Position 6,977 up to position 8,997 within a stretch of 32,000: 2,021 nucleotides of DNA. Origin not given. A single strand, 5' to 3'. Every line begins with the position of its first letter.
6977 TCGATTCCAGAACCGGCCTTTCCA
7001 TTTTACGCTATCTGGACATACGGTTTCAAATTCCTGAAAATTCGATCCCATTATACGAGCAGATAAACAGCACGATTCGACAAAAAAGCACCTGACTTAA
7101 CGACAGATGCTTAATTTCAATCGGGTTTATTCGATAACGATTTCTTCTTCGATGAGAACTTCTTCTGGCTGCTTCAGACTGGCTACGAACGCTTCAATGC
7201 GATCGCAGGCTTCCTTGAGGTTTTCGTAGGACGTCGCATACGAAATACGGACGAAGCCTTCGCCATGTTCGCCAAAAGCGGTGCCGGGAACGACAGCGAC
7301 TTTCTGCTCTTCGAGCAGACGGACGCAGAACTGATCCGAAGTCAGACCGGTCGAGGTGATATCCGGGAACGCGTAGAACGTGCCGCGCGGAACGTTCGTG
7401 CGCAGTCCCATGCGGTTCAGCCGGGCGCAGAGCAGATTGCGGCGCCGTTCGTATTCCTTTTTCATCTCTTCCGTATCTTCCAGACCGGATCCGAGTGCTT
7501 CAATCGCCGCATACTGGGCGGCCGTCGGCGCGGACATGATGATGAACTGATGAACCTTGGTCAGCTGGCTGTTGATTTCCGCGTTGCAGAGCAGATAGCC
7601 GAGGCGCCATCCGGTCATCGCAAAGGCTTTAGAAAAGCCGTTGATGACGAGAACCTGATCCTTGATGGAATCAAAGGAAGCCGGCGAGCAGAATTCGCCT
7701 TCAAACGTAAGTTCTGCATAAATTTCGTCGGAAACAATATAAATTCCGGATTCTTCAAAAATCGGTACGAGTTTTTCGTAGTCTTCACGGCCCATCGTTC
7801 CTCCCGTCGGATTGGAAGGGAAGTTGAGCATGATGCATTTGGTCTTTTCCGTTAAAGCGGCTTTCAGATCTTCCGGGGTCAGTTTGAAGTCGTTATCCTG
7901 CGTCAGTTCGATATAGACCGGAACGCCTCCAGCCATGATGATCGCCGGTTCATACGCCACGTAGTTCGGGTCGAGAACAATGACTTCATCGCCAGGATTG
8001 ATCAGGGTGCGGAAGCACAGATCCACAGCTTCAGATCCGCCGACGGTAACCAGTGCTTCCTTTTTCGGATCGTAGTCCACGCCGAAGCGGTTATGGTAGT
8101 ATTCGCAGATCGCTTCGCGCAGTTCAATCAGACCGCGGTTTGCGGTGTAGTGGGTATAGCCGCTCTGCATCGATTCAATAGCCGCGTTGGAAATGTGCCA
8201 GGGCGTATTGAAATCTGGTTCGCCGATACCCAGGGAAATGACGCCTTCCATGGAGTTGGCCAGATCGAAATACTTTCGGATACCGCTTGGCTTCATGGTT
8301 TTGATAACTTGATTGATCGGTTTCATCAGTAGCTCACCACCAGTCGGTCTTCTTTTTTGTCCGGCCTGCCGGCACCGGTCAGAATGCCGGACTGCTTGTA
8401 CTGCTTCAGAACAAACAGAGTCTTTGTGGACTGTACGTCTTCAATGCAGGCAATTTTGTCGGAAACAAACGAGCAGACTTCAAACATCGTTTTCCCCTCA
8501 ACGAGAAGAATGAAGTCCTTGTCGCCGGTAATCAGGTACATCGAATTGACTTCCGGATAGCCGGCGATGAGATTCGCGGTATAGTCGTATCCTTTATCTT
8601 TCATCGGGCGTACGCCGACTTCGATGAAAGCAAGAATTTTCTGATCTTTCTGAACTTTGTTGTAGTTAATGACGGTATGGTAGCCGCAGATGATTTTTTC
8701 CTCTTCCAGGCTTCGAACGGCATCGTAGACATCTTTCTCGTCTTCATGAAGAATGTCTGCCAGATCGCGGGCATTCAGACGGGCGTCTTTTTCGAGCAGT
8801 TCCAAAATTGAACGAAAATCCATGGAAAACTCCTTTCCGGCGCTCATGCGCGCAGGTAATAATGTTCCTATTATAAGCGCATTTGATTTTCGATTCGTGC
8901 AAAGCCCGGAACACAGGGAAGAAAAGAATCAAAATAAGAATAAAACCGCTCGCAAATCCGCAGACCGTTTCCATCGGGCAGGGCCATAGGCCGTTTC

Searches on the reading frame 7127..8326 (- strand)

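Call 39: search_protein_families(library=pfam, proteins=[window:7127-8326:-], max_evalue=0.0001)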
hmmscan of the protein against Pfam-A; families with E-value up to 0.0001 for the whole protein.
window:7127-8326:- (399 aa): 4 families
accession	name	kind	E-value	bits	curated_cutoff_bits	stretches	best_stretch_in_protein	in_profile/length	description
PF00155.27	Aminotran_1_2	-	1.8e-80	271.3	19.7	1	28-377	2-361/361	Aminotransferase class I and II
PF01041.23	DegT_DnrJ_EryC1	-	5e-11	42.9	19.8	1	85-200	36-145/360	DegT/DnrJ/EryC1/StrS aminotransferase family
PF01053.26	Cys_Met_Meta_PP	-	8.1e-06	25.1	27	1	89-203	68-176/381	Cys/Met metabolism PLP-dependent enzyme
PF00266.25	Aminotran_5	-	1.8e-05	24.4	21.5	1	50-200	16-175/371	Aminotransferase class-V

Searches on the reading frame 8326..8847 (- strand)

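Call 39: search_protein_families(library=pfam, proteins=[window:8326-8847:-], max_evalue=0.0001)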
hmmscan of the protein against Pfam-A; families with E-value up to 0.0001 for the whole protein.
window:8326-8847:- (173 aa): 1 family
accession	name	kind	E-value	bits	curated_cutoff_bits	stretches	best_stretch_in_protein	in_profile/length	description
PF01037.27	AsnC_trans_reg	-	6.3e-13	48.9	25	1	77-149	3-73/73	Lrp/AsnC ligand binding domain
